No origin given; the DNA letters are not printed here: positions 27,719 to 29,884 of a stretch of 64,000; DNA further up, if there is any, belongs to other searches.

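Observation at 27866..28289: GspE N-terminal domain encoded in-frame upstream of the first canonical start codon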

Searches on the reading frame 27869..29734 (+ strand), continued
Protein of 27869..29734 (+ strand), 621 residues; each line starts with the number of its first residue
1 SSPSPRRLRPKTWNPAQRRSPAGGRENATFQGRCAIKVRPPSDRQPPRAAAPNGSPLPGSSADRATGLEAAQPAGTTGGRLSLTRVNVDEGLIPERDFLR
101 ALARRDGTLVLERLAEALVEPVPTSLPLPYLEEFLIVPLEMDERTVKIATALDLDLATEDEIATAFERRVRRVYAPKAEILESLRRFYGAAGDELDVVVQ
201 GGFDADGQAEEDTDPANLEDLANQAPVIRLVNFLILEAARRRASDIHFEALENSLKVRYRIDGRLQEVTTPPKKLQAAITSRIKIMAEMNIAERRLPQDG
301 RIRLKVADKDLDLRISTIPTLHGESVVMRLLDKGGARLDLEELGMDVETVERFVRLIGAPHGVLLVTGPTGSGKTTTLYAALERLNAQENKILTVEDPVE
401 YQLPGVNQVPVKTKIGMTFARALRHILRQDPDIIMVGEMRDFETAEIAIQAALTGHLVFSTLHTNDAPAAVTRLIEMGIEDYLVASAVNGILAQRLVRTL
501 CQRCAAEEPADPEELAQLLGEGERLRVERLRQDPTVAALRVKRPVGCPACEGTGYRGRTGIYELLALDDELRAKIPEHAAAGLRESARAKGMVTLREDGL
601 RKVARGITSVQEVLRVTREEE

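Call 40: search_solved_structures(query=window:27974-29731:+, max_evalue=1e-10, show_alignments=2)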
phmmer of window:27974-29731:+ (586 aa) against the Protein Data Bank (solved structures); distinct sequences matched with E-value up to 1e-10: 26.
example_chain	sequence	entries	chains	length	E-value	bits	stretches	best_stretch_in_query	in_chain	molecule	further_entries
5zfr_A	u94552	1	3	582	3.3e-133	448.5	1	35-583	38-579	Type IV pilus biogenesis ATPase PilB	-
6olj_C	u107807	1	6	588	6.9e-132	444.1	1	40-583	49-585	Type IV pilus biogenesis ATPase PilB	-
5tsg_B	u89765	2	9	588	8e-132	443.9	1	40-583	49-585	Type IV pilus biogenesis ATPase PilB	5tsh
4ksr_A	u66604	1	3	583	8e-130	437.3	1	176-585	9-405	Type II secretion system protein E, Hemolysin-coregulated protein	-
4kss_A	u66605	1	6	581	9.5e-130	437.1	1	176-584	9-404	Type II secretion system protein E, hemolysin-coregulated protein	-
3jc8_Ba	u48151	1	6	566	1.5e-129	436.4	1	53-582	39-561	Type IV-A pilus assembly ATPase PilB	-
1p9r_A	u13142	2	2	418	5.1e-129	434.7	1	174-584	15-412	General secretion pathway protein E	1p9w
4pht_A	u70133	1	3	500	4.7e-128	431.5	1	152-584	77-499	General secretory pathway protein E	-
6f8l_G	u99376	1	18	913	4.3e-118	398.6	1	34-583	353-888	Type IV pilus assembly protein PilF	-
5oiu_A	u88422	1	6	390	6.1e-116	391.5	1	193-582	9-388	Type IV pilus assembly protein PilF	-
5it5_F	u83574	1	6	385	8.5e-116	391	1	195-582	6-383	ATP binding motif-containing protein PilF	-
6ejf_A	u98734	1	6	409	8.8e-116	391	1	195-583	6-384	Type IV pilus assembly protein PilF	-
8dze_A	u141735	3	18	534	9.6e-38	133.4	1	190-561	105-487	BfpD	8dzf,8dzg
3jvu_A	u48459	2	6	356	5.1e-36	127.7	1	199-469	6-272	Twitching mobility protein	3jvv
6ojx_A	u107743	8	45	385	5.3e-36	127.7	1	197-443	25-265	Twitching motility pilus retraction ATPase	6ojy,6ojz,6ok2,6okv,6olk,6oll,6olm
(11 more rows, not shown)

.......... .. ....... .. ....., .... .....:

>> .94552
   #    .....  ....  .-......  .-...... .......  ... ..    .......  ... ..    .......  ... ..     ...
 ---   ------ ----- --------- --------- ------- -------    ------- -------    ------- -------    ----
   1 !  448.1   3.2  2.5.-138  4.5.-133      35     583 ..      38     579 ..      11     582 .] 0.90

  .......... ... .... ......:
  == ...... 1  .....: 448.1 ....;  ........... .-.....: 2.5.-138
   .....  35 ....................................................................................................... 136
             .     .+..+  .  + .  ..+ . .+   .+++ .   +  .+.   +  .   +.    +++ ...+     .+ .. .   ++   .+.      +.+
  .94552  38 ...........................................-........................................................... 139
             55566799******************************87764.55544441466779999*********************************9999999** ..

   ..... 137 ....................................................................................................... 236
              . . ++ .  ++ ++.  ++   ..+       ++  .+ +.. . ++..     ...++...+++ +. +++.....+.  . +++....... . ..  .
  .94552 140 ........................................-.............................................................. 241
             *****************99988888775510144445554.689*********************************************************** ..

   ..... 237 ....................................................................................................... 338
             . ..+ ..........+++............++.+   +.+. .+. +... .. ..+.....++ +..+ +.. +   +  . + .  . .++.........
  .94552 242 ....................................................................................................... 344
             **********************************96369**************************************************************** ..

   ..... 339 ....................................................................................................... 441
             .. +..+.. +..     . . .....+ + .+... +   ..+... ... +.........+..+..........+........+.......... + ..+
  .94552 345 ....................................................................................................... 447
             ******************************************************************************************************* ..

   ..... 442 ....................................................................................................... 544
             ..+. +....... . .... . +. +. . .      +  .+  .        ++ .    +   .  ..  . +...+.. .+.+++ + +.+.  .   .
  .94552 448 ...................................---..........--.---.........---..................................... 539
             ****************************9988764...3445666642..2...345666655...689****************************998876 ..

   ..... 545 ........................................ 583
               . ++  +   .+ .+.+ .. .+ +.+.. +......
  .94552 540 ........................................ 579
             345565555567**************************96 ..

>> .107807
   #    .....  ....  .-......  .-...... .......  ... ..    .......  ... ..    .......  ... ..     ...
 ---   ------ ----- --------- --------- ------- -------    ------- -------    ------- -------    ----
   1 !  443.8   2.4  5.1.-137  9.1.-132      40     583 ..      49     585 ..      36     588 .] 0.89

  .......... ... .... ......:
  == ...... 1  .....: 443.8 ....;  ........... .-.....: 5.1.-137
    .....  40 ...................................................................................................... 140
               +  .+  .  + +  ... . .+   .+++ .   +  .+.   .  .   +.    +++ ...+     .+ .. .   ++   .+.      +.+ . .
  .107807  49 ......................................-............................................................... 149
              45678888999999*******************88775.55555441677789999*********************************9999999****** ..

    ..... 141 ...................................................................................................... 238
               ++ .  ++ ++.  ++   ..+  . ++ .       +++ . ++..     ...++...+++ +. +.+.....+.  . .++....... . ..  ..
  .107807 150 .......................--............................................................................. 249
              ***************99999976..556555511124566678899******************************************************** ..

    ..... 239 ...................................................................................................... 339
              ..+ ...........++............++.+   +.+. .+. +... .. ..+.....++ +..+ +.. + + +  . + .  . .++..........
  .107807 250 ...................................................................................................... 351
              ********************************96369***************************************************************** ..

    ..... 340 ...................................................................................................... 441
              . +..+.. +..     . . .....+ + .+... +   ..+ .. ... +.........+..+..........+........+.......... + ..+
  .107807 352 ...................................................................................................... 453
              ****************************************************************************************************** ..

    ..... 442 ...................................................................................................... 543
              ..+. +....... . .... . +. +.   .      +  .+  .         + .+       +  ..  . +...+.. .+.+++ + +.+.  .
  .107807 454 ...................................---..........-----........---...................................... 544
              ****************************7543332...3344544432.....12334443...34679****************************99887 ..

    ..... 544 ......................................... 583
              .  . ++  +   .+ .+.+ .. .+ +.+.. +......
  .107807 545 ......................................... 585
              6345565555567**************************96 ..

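Call 55: list_cluster_members(proteins=[P0001])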
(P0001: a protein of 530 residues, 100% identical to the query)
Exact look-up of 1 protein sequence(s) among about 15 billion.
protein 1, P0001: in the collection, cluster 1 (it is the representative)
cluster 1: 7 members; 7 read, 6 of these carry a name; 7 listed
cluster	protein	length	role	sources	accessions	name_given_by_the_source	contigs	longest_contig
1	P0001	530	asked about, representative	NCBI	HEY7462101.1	MAG TPA: type II secretion system ATPase GspE [Gemmatimonadota bacterium]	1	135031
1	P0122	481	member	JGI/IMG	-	general secretion pathway protein E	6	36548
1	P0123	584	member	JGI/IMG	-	general secretion pathway protein E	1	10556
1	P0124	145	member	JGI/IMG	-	general secretion pathway protein E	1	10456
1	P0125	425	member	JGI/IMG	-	general secretion pathway protein E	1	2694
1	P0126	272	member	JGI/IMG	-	general secretion pathway protein E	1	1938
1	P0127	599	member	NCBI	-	-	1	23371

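Call 58: find_encoding_contigs(protein=P0127, flank=1500, max_places=1)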
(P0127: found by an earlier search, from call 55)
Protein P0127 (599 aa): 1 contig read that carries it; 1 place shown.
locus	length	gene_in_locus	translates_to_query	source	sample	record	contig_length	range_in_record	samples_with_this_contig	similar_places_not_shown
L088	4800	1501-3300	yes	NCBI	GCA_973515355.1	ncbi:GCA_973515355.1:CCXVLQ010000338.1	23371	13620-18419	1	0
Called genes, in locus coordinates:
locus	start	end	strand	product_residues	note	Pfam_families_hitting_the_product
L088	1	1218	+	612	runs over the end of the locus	PF13088:BNR_2 (faint), PF02012:BNR (faint)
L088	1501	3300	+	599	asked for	PF05157:MshEN, PF00437:T2SSE, PF13191:AAA_16 (weak)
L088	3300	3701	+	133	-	PF28597:T2SSF_N, PF00482:T2SSF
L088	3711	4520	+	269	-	PF00482:T2SSF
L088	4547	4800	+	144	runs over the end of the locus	PF07963:N_methyl (weak), PF08334:T2SSG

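Call 62: predict_structure(alignment_id=A2)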
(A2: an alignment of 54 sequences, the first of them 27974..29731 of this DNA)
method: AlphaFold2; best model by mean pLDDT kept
length: 586 residues; sequences in the alignment: 54
mean_pLDDT: 78.4   pTM: 0.64
mean pLDDT of the five models: 78.4, 77.9, 76.1, 75.2, 73.8
residues with pLDDT >= 90: 220; 70-90: 229; 50-70: 57; < 50: 80
segments of 3 or more residues with pLDDT < 50: 1-45, 155-178, 255-262
pLDDT, mean of each block of 10 residues (from residue 1): 36 31 29 31 55 88 94 91 79 92 93 95 94 95 92 55 39 41 59 85 87 89 86 85 83 51 67 79 82 78 84 93 90 87 87 71 75 77 70 70 86 88 90 93 95 96 95 87 73 64 80 88 94 94 85 92 93 94 65
secondary structure, 60 per line:
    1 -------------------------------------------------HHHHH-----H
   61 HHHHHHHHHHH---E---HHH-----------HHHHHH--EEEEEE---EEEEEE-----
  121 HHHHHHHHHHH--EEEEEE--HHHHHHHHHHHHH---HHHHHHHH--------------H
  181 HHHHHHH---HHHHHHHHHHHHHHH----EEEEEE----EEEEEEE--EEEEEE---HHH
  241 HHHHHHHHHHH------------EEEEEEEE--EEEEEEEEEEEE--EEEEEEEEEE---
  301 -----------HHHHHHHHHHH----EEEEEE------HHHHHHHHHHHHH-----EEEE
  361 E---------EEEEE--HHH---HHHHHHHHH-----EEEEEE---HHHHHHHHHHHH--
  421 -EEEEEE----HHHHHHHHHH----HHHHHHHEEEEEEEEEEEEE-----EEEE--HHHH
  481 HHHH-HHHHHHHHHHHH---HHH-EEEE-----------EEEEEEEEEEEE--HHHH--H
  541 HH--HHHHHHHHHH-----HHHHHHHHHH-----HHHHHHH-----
elements in order: H50-54 H60-71 H93-98 E101-106 E110-115 H121-131 E134-139 H142-154 H158-165 H180-187 H191-205 E210-215 E220-226 E229-234 H238-251 E264-271 E274-285 E288-297 H312-322 E327-332 H339-351 E357-361 E371-375 H384-392 E398-403 H407-418 E422-427 H432-441 H446-452 E453-465 E471-474 H477-484 H486-497 E505-508 E520-531 H534-537 H545-554 H560-569 H575-581

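Call 63: search_protein_families(library=ncbifam, proteins=[window:27974-29731:+, window:28142-29731:+], max_evalue=1e-100)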
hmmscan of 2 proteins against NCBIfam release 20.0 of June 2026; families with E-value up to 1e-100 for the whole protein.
window:27974-29731:+ (586 aa): 4 families
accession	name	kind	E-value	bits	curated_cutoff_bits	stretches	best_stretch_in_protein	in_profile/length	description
TIGR02533.1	type_II_gspE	equivalog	8.9e-193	641.3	630.25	1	90-582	3-486/486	type II secretion system ATPase GspE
TIGR02538.1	type_IV_pilB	equivalog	2.7e-172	574.3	675.65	1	48-583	31-563/564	type IV-A pilus assembly ATPase PilB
NF053534.1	T4PilAsmATPsTfpB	equivalog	2.8e-136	455.2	850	1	95-582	101-582/584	type IV pilus assembly ATPase TfpB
NF007755.0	PRK10436.1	equivalog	1.8e-134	449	617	1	102-583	20-460/465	type II secretion system protein GspE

window:28142-29731:+ (530 aa): 4 families
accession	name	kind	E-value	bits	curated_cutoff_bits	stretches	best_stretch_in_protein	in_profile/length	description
TIGR02533.1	type_II_gspE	equivalog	6.4e-193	641.8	630.25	1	34-526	3-486/486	type II secretion system ATPase GspE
TIGR02538.1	type_IV_pilB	equivalog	7.8e-172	572.8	675.65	1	40-527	79-563/564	type IV-A pilus assembly ATPase PilB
NF053534.1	T4PilAsmATPsTfpB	equivalog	2e-136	455.7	850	1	39-526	101-582/584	type IV pilus assembly ATPase TfpB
NF007755.0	PRK10436.1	equivalog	1.2e-134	449.5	617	1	46-527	20-460/465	type II secretion system protein GspE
